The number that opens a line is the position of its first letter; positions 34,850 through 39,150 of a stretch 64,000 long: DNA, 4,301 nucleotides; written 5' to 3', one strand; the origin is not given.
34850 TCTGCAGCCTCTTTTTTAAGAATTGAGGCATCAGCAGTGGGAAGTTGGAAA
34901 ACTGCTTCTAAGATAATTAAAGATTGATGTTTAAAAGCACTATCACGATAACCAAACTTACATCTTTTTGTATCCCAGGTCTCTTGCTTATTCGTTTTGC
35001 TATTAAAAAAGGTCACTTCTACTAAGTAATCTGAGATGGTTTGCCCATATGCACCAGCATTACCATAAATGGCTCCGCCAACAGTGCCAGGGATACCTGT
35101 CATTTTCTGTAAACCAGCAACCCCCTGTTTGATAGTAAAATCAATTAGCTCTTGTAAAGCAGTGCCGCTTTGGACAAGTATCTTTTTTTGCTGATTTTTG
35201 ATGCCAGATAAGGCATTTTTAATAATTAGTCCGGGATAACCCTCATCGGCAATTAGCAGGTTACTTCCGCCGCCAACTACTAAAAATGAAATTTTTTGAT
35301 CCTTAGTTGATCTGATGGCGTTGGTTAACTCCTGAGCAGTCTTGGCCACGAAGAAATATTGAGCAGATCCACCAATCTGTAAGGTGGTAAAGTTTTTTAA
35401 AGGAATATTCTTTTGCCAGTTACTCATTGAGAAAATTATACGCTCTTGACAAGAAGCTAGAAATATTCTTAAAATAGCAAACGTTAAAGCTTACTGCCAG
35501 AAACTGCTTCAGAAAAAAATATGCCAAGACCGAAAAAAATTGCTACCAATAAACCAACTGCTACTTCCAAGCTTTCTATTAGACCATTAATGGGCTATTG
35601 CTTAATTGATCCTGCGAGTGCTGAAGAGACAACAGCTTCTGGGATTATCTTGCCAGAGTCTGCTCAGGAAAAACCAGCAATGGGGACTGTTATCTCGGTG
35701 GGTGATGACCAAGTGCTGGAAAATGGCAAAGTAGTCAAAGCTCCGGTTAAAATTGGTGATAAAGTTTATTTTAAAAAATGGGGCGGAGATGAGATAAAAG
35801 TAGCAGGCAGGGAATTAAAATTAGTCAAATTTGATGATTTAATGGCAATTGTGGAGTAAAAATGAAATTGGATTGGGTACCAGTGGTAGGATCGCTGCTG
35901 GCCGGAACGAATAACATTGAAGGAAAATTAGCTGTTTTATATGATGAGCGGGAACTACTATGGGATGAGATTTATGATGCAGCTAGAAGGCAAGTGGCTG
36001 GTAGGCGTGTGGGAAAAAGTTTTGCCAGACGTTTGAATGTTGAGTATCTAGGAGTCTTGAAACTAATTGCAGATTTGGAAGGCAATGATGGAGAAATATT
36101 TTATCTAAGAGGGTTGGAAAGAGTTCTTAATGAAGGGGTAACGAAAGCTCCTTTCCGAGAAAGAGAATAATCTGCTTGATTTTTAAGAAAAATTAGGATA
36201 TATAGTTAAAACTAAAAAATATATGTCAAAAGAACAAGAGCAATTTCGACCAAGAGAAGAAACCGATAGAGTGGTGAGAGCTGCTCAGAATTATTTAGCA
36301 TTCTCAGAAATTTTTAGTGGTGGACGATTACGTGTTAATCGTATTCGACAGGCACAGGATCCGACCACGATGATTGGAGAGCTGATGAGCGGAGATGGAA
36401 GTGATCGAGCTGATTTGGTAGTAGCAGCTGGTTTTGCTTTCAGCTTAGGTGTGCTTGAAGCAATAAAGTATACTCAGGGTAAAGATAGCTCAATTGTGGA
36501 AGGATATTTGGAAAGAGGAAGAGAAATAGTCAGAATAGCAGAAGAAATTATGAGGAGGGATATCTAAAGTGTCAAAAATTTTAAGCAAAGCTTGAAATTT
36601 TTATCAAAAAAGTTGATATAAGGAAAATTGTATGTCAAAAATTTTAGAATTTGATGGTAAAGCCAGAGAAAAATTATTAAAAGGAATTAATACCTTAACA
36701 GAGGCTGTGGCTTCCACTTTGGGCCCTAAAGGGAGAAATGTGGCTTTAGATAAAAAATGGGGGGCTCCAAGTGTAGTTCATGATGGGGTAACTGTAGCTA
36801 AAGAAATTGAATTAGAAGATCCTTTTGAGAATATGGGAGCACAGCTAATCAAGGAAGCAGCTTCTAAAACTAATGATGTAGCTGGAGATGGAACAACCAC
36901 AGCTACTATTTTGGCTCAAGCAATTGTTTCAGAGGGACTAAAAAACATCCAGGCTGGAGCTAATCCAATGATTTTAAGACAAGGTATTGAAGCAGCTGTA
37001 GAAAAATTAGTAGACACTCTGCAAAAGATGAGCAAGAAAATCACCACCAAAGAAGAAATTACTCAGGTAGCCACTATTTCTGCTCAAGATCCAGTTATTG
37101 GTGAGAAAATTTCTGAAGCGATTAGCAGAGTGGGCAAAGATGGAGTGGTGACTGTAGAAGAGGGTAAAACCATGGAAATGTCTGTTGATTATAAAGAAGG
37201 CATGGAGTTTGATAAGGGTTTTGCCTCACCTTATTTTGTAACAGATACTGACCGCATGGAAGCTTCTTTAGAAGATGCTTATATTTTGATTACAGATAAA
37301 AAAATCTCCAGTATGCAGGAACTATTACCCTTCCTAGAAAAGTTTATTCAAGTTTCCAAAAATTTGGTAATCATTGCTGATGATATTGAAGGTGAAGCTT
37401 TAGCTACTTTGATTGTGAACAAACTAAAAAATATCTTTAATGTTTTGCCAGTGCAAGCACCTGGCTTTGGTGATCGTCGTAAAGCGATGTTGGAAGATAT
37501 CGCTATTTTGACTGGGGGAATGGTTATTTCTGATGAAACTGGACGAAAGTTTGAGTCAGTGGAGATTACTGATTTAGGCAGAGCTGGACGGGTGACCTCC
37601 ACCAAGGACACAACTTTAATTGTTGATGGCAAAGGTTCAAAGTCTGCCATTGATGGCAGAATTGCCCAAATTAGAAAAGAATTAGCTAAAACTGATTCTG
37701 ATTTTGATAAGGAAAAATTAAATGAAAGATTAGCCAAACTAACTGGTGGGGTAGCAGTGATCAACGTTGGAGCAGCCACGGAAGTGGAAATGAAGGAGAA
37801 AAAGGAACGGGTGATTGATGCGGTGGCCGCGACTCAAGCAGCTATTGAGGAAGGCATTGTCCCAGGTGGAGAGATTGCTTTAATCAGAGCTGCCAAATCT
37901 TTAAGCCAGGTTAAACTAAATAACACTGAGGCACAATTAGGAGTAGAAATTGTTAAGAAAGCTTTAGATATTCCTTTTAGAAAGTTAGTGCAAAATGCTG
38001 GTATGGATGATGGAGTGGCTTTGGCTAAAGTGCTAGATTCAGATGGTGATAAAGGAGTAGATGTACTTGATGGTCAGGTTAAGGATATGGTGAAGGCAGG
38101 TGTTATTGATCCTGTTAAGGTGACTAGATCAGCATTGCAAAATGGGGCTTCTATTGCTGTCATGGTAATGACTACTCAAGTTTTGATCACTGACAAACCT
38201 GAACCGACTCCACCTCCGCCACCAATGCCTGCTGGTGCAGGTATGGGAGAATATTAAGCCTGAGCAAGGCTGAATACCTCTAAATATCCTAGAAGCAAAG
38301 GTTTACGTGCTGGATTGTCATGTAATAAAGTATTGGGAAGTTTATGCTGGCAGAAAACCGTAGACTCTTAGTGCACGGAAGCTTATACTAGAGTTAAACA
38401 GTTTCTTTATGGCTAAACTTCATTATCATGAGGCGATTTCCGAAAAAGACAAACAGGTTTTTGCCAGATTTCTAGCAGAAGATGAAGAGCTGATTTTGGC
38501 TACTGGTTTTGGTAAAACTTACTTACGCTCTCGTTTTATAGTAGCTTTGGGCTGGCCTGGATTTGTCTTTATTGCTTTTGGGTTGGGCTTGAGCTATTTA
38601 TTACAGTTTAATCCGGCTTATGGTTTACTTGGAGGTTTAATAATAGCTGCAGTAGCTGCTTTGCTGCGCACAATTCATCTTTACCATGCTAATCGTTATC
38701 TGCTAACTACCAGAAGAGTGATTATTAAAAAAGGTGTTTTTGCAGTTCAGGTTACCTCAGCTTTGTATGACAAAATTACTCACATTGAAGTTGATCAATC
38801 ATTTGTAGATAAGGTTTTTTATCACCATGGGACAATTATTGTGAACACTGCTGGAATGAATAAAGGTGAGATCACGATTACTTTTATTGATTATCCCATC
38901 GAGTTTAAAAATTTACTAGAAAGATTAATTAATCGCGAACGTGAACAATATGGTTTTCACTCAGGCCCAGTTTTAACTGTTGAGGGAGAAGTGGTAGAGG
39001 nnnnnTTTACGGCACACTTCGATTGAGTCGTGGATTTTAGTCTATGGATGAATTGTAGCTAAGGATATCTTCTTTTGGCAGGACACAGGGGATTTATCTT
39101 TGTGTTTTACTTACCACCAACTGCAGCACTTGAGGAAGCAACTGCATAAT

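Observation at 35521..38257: Two orphan genes inserted between groES and groEL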

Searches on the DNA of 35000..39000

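Call 65: search_rna_families(source=window, start=35000, end=39000, threshold=evalue, max_evalue=1)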
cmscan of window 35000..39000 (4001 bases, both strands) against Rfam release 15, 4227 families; matches with E-value up to 1: 1.
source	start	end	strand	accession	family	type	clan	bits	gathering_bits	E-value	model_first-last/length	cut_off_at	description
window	37643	37724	+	RF02980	freshwater-2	Cis-reg;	-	28.1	49.9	0.2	1-84/84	no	freshwater-2 RNA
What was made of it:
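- Tried and rejected: Nothing near gathering score (call 65).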

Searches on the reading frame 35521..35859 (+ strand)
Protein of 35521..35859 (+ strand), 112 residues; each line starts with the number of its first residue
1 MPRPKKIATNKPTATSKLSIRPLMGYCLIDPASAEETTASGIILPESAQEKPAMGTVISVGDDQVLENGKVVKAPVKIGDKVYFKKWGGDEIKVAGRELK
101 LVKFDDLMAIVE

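Call 3: search_protein_families(library=pfam, proteins=[window:35521-35859:+], max_evalue=1)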
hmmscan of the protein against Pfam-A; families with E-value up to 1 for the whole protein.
window:35521-35859:+ (112 aa): 3 families
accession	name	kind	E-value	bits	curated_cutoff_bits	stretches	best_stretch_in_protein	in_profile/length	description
PF00166.26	Cpn10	-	5e-27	94.2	21.1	1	20-111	2-93/93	Chaperonin 10 Kd subunit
PF21196.3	PcrA_UvrD_tudor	-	0.18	12.1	23.9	0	78-96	1-20/48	PcrA/UvrD tudor domain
PF14602.12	Hexapep_2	-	0.26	11.5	27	0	58-73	18-33/34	Hexapeptide repeat of succinyl-transferase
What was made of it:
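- Checked: Genes: groES is 35521-35859 (112 aa; Cpn10 E=5e-27, call 3).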

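Call 4: search_protein_families(library=ncbifam, proteins=[window:35521-35859:+], max_evalue=1)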
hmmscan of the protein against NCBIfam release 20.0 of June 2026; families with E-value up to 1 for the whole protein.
window:35521-35859:+ (112 aa): 15 families
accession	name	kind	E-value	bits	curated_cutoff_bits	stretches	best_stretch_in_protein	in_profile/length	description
NF001527.0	PRK00364.1-2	subfamily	4.2e-27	94.2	120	1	19-112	2-95/96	co-chaperone GroES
NF001530.0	PRK00364.1-6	equivalog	4.1e-26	90.9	136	1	14-112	5-103/104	co-chaperone GroES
NF001531.0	PRK00364.2-2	subfamily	4.9e-26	90.6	96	1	19-112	2-94/94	co-chaperone GroES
NF001533.0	PRK00364.2-4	subfamily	3e-25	88.1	99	1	17-111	3-97/98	co-chaperone GroES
NF001534.0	PRK00364.2-5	equivalog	8.6e-25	86.6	120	1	20-112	2-94/94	co-chaperone GroES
NF001529.0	PRK00364.1-5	subfamily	1.5e-24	86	133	1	19-112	2-95/95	co-chaperone GroES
NF001532.0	PRK00364.2-3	equivalog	6.6e-20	71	130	1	21-112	3-94/94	co-chaperone GroES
NF001537.0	PRK00364.3-3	equivalog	1.6e-17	63.5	109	1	20-111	3-85/86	co-chaperone GroES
NF001526.0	PRK00364.1-1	subfamily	1.5e-16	60.4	130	1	19-112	2-96/96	co-chaperone GroES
NF011106.0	PRK14533.1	equivalog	4.4e-16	58.5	128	1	19-112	2-90/91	co-chaperonin GroES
NF001539.0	PRK00364.3-5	equivalog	2.4e-14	53.2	122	1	19-111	2-89/91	co-chaperone GroES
NF001538.0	PRK00364.3-4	equivalog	9.9e-14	51.3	142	1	19-112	5-91/92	co-chaperone GroES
NF001535.0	PRK00364.3-1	equivalog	2.2e-12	47.1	215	1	20-111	3-89/118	co-chaperone GroES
NF001536.0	PRK00364.3-2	equivalog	1.1e-10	41.5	147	1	33-111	18-99/109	co-chaperone GroES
NF001528.0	PRK00364.1-4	equivalog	1.8e-09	37.7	119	1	22-112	4-94/95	co-chaperone GroES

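Call 27: find_related_loci(query=window:35521-35856:+, collection=metagenome_contigs, flank=4000)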
Query window:35521-35856:+ (112 aa) in metagenome_contigs; peptide patterns used: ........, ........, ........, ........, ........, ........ (x = any residue, [..] = any of these).
373 stretches matched a pattern; 95 encode a relative of the query (tblastn E <= 1e-3); the best 80 are kept; 80 distinct loci.
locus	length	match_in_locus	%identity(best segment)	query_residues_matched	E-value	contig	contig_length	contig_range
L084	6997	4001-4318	74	7-112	2e-50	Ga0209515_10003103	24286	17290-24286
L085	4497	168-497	70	3-112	1e-48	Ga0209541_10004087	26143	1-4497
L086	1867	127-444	71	1-112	3e-49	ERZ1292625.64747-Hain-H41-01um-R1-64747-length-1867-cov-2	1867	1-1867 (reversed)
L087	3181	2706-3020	72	1-111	6e-49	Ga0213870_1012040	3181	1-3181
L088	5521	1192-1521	70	3-112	1e-48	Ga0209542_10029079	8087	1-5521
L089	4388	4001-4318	67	1-112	4e-48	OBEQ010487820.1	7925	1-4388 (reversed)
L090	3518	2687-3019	69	4-112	4e-48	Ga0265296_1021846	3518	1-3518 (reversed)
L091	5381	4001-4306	75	11-112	7e-48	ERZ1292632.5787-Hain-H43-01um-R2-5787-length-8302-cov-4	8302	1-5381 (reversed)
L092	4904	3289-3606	70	1-112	1e-47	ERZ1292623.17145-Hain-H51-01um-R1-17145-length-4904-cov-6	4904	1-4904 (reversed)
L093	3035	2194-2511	70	1-112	7e-48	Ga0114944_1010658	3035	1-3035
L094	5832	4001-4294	74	15-112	1e-47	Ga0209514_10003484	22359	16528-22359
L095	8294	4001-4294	74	15-112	1e-47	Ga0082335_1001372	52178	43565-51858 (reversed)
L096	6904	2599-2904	75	11-112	1e-47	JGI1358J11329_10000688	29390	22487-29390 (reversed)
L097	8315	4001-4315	69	1-112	2e-47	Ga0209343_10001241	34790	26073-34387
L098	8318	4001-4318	71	1-112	1e-47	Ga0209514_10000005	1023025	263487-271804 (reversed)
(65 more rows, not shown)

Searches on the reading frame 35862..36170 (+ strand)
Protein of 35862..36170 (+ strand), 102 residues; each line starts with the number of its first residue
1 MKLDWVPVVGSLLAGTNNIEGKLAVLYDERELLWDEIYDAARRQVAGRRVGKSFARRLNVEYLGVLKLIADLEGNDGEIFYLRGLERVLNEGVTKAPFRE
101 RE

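Call 3: search_protein_families(library=pfam, proteins=[window:35862-36170:+], max_evalue=1)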
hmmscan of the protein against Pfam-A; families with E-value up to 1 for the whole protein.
window:35862-36170:+ (102 aa): 0 families

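Call 4: search_protein_families(library=ncbifam, proteins=[window:35862-36170:+], max_evalue=1)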
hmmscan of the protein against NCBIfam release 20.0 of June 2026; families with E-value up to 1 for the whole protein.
window:35862-36170:+ (102 aa): 0 families

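Call 6: find_homologous_proteins(query=window:35862-36167:+, max_evalue=0.01)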
Query window:35862-36167:+ (102 aa): 1 proteins with E <= 0.01 among 6 candidates.
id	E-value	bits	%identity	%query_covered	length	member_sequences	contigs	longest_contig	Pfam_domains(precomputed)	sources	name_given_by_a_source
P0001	3.7e-58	212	98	100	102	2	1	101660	-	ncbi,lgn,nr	ncbi:MAG: hypothetical protein M1607_05195 [Patescibacteria group bacterium]|nr:hypothetical protein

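Call 8: find_encoding_contigs(protein=P0001, flank=6000)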
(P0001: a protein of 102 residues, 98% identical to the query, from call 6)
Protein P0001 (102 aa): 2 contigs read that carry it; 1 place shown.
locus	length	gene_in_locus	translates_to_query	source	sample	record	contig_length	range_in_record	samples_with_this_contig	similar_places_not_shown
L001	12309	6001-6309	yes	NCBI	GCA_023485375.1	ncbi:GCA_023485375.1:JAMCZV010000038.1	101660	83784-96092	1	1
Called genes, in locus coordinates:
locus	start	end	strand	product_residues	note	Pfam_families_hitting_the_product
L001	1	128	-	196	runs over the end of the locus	PF02834:LigT_PEase, PF10469:AKAP7_NLS, PF13563:2_5_RNA_ligase2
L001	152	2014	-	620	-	PF12229:PG_binding_4, PF04294:VanW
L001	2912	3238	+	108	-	-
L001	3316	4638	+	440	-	PF01547:SBP_bac_1, PF13416:SBP_bac_8, PF13531:SBP_bac_11 (faint), PF13343:SBP_bac_6 (weak)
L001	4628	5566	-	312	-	PF01565:FAD_binding_4, PF02873:MurB_C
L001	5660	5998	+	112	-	PF00166:Cpn10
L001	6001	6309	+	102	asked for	-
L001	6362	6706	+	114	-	-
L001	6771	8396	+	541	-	PF00118:Cpn60_TCP1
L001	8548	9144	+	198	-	PF03703:bPH_2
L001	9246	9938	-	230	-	PF01551:Peptidase_M23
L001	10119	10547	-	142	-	PF00011:HSP20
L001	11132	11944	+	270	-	PF08308:PEGA, PF08239:SH3_3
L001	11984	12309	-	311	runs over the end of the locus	PF01040:UbiA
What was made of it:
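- On Phage moron: Related loci lie on contigs of 0.5-1.1 Mb (calls 8, 27).
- Closest known: Phage 'morons'. Different: The setting is a cellular chromosome, with contigs up to 1.1 Mb and housekeeping flanks (calls 8, 27).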

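Call 12: search_protein_families(library=phrogs, proteins=[window:35862-36170:+], max_evalue=1)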
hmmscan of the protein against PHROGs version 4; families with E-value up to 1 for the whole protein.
window:35862-36170:+ (102 aa): 1 family
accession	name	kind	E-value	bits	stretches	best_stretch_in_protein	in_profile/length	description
phrog_24731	-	unknown function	0.28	12.4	1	16-42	86-112/140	-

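Call 13: search_protein_families(library=padloc, proteins=[window:35862-36170:+], max_evalue=1)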
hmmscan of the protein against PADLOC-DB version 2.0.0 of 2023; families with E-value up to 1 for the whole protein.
window:35862-36170:+ (102 aa): 0 families
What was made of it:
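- No PADLOC, Pfam or PHROGs hit (calls 3, 12, 13).
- Tried and rejected: No hits (calls 12, 13).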

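Call 22: predict_structure(protein=window:35862-36167:+)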
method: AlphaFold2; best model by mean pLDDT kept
length: 102 residues; sequences in the alignment: 1
mean_pLDDT: 76.6   pTM: 0.67
mean pLDDT of the five models: 76.6, 63.0, 53.5, 45.4, 43.7
residues with pLDDT >= 90: 33; 70-90: 41; 50-70: 13; < 50: 15
segments of 3 or more residues with pLDDT < 50: 1-8, 95-100
pLDDT, mean of each block of 10 residues (from residue 1): 40 70 90 89 79 82 92 93 86 52 47
secondary structure, 60 per line:
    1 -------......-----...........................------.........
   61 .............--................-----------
elements in order: H8-13 H19-45 H52-73 H76-91

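Call 48: fold_search(model_id=the predicted structure, library=pdb)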
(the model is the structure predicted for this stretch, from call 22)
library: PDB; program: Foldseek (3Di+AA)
matches with E <= 10: 181; with E <= 0.001: 0
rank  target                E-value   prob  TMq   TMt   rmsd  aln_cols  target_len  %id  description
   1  9xzl_C                1.5e+00  0.18  0.33  0.14  12.7        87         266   13  Cryo-EM structure of F-box helicase 1 (FBH1) bound to an SCF ubiquitin ligase complex and a 3-way DNA fork (body struc (released 2026-01-28)
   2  2awc                  1.6e+00  0.47  0.47  0.39   7.5        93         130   17  deoxy-DcrH-Hr (released 2006-08-15)
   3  2kat_MODEL_1_A        1.9e+00  0.11  0.29  0.26  11.6       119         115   16  Solution structure of protein BPP2914 from Bordetella parapertussis. Northeast Structural Genomics Consortium  (released 2008-12-16)
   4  8ouw_A                2.1e+00  0.14  0.33  0.19  14.3       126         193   13  Cryo-EM structure of CMG helicase bound to TIM-1/TIPN-1 and homodimeric DNSN-1 on fork DNA (Caenorhabditis elegans) (released 2023-08-16)
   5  4hwh_C                2.2e+00  0.35  0.40  0.46   4.9        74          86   18  Crystal structure of ATBAG4 (released 2013-05-29)
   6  4hwh_D                2.3e+00  0.41  0.44  0.50   4.8        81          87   16  Crystal structure of ATBAG4 (released 2013-05-29)
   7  6jqa_B                2.3e+00  0.11  0.30  0.32  13.6        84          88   13  Crystal structure of phyllogen, a phyllody inducing effector protein of phytoplasma. (released 2019-05-15)
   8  4hwc_F                2.5e+00  0.38  0.43  0.50   5.0        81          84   11  Structure of ATBAG1 (released 2013-05-29)
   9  4hwc_C                2.6e+00  0.35  0.43  0.50   5.0        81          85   11  Structure of ATBAG1 (released 2013-05-29)
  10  9qmp                  2.6e+00  0.08  0.25  0.09  15.8        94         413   19  E.coli seryl-tRNA synthetase (released 2025-05-14)
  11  2crb_MODEL_1_A        2.6e+00  0.06  0.24  0.25  11.7       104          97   16  Solution structure of MIT domain from mouse NRBF-2 (released 2005-11-20)
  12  9rad_A                2.8e+00  0.63  0.51  0.12   7.5        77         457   18  PhiC31 integrase-attL complex: B-bound subregion (released 2026-02-11)
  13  9k7t_A                2.9e+00  0.35  0.41  0.47   5.0        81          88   15  Crystal structure of designed zinc-induced homotetramer C4-Zn1-HEHE-1 (released 2025-10-29)
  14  9k7t_B                2.9e+00  0.30  0.37  0.43   5.2        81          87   15  Crystal structure of designed zinc-induced homotetramer C4-Zn1-HEHE-1 (released 2025-10-29)
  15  8wt9_C                2.9e+00  0.13  0.29  0.13  10.8        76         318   14  Cryo-EM structure of the IS621 recombinase in complex with bridge RNA, donor DNA, and target DNA in the post-strand ex (released 2024-06-26)
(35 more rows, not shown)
